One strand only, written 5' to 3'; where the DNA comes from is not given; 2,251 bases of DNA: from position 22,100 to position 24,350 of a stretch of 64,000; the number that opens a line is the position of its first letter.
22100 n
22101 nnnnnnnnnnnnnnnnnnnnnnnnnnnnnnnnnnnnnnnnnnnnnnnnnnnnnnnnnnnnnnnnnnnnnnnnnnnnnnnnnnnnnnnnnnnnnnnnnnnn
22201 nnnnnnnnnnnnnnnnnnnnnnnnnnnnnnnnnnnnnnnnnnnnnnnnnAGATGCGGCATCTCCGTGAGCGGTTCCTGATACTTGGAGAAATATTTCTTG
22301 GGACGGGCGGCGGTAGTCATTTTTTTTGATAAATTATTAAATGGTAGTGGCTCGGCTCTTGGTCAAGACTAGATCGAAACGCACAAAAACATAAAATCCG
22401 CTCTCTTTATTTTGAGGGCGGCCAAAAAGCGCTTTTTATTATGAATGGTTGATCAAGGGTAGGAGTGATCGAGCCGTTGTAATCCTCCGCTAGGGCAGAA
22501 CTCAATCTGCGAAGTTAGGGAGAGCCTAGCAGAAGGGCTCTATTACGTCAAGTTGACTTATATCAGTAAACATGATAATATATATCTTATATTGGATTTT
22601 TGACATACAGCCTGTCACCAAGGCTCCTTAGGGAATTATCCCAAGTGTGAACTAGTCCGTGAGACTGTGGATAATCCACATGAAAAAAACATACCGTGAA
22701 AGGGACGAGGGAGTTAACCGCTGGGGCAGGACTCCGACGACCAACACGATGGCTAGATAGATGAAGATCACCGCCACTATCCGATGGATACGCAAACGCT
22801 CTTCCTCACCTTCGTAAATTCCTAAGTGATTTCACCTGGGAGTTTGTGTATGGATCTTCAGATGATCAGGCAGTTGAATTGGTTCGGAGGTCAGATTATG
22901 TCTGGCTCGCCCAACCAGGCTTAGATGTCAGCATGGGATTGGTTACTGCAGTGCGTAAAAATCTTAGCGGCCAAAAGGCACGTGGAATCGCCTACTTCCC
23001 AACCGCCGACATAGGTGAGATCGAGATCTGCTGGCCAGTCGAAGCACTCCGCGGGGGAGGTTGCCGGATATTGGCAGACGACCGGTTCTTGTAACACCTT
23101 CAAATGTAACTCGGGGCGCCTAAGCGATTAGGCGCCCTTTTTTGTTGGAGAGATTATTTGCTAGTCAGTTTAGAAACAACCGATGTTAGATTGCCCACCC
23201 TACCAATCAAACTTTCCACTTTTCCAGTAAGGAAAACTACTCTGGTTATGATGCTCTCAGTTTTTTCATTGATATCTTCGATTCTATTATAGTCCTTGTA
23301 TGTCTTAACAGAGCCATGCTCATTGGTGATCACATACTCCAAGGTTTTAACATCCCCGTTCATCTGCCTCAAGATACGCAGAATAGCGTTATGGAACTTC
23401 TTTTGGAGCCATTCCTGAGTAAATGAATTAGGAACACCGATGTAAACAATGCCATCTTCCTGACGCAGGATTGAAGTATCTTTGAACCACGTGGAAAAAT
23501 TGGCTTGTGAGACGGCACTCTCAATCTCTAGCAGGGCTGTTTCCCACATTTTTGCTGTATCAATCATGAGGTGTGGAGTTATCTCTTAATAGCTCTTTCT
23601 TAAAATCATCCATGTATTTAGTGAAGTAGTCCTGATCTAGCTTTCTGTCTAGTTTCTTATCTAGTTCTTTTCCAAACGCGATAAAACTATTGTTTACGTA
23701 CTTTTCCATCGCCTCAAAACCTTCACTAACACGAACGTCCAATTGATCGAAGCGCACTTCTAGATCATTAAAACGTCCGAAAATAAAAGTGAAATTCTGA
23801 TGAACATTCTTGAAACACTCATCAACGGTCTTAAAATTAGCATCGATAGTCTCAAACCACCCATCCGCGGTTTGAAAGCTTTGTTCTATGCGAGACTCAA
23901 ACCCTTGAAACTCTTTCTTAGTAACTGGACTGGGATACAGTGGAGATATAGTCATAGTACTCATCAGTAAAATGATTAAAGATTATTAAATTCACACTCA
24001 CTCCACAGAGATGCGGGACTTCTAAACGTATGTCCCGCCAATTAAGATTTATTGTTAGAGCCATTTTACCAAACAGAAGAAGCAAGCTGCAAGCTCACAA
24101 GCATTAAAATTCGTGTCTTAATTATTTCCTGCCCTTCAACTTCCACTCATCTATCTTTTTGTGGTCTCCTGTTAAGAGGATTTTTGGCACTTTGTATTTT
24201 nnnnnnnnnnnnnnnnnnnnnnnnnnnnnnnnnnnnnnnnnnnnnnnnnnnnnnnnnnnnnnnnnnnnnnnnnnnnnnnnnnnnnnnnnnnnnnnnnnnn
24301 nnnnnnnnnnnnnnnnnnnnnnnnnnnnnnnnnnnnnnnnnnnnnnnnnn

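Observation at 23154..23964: Standalone DnaA domain-I-only protein co-transcribed with a helical hypothetical protein in a low-GC islet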

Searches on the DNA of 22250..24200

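Call 24: search_rna_families(source=window, start=22250, end=24200, threshold=evalue, max_evalue=1)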
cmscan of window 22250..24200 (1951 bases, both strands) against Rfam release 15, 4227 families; matches with E-value up to 1: 3.
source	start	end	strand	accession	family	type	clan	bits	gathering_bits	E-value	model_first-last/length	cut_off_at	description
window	23047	23146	+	RF02869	ncS025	Gene; sRNA;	-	20.8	46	0.83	1-85/85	no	Burkholderia sRNA 25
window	23092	23147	+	RF02353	BjrC68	Gene; sRNA;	-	19.9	39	0.035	1-82/82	no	Bradyrhizobiaceae sRNA BjrC68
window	23849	23911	-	RF01346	CRISPR-DR36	Gene; CRISPR;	-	19.9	38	0.23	1-36/36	no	CRISPR RNA direct repeat element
